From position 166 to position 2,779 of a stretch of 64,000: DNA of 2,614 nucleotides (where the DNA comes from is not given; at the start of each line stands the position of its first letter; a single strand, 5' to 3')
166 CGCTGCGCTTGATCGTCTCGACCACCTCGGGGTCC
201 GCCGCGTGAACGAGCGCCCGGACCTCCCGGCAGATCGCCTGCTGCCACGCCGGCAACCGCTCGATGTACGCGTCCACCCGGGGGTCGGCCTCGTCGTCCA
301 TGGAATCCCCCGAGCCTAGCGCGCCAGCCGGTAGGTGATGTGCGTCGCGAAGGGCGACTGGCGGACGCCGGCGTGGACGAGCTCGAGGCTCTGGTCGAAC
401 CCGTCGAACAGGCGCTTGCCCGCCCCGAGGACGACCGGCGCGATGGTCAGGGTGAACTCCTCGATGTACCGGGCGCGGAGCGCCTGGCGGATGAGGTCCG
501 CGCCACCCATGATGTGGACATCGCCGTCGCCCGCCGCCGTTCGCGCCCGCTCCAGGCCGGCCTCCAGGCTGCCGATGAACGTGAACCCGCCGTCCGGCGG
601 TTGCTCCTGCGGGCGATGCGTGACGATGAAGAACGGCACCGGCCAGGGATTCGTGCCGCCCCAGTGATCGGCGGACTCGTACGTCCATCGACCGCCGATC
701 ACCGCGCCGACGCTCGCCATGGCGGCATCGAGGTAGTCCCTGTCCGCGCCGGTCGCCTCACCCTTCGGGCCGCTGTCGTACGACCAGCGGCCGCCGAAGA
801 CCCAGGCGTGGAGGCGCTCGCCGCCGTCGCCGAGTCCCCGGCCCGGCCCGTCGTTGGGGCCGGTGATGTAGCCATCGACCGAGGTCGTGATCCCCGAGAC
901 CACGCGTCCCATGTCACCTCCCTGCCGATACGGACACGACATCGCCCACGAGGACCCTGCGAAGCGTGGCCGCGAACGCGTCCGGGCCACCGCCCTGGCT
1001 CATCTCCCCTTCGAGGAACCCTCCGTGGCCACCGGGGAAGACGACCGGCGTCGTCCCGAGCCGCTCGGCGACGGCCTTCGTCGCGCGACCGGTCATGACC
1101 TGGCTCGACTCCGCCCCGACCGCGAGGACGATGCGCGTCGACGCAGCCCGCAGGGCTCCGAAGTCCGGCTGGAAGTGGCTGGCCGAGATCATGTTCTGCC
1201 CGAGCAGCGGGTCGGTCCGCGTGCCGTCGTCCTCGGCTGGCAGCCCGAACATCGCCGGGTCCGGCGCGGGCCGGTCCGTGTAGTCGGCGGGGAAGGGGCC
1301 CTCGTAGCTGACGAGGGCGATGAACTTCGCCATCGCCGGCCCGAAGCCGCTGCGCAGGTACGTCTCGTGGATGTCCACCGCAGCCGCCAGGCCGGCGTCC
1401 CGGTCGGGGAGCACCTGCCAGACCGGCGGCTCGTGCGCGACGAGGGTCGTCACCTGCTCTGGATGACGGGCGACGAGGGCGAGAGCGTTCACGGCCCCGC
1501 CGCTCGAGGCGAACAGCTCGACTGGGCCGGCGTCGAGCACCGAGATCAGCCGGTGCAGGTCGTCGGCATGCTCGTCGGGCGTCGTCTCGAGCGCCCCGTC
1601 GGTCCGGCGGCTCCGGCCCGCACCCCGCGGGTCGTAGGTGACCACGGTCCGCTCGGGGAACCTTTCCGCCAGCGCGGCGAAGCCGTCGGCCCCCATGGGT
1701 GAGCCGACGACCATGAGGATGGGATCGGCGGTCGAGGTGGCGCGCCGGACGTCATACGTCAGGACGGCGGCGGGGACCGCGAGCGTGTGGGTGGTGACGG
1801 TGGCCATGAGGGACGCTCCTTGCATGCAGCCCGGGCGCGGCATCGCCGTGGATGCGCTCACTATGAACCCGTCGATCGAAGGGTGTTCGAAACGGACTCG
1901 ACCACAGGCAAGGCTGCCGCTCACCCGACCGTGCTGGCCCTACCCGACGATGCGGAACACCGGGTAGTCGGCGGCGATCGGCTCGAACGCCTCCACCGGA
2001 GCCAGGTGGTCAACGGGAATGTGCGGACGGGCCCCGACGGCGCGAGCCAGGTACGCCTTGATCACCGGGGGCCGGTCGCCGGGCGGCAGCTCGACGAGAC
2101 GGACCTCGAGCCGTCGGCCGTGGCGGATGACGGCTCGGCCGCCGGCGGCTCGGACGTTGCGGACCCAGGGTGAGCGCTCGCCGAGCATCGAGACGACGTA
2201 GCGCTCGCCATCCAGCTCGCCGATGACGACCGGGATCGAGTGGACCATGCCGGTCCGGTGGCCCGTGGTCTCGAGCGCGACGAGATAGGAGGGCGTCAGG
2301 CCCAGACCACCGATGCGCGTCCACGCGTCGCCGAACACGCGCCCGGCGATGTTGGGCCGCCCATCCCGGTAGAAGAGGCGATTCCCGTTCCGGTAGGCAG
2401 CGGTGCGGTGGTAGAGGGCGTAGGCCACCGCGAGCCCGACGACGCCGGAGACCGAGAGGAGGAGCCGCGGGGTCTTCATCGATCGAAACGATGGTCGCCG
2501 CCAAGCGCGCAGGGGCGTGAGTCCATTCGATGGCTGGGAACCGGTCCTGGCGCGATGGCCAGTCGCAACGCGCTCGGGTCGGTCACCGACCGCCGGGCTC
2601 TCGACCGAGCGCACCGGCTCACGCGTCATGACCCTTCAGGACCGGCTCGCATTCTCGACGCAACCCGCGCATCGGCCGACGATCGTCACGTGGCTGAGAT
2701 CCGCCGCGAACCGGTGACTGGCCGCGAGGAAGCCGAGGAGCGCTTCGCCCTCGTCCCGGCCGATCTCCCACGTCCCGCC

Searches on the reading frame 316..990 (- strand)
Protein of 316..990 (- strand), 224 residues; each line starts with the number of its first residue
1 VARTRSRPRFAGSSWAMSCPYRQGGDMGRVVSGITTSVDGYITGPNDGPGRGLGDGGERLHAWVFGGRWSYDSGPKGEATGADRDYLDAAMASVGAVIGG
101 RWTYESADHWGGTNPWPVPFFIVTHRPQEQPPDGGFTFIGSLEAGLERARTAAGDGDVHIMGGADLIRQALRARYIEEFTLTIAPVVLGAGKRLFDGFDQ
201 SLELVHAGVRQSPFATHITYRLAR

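Call 46: search_protein_families(library=pfam, proteins=[window:316-990:-], max_evalue=0.001)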
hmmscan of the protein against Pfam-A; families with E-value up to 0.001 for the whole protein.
window:316-990:- (224 aa): 1 family
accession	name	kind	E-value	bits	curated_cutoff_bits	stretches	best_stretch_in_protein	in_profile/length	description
PF01872.23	RibD_C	-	2.2e-13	50.9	24.1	1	31-208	4-187/197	RibD C-terminal domain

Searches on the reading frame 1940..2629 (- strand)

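Call 46: search_protein_families(library=pfam, proteins=[window:1940-2629:-], max_evalue=0.001)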
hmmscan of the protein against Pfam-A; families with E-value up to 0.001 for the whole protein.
window:1940-2629:- (229 aa): 1 family
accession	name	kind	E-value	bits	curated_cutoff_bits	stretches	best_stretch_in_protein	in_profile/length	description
PF04075.20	F420H2_quin_red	-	7.6e-06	26.5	22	1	116-175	25-87/130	F420H(2)-dependent quinone reductase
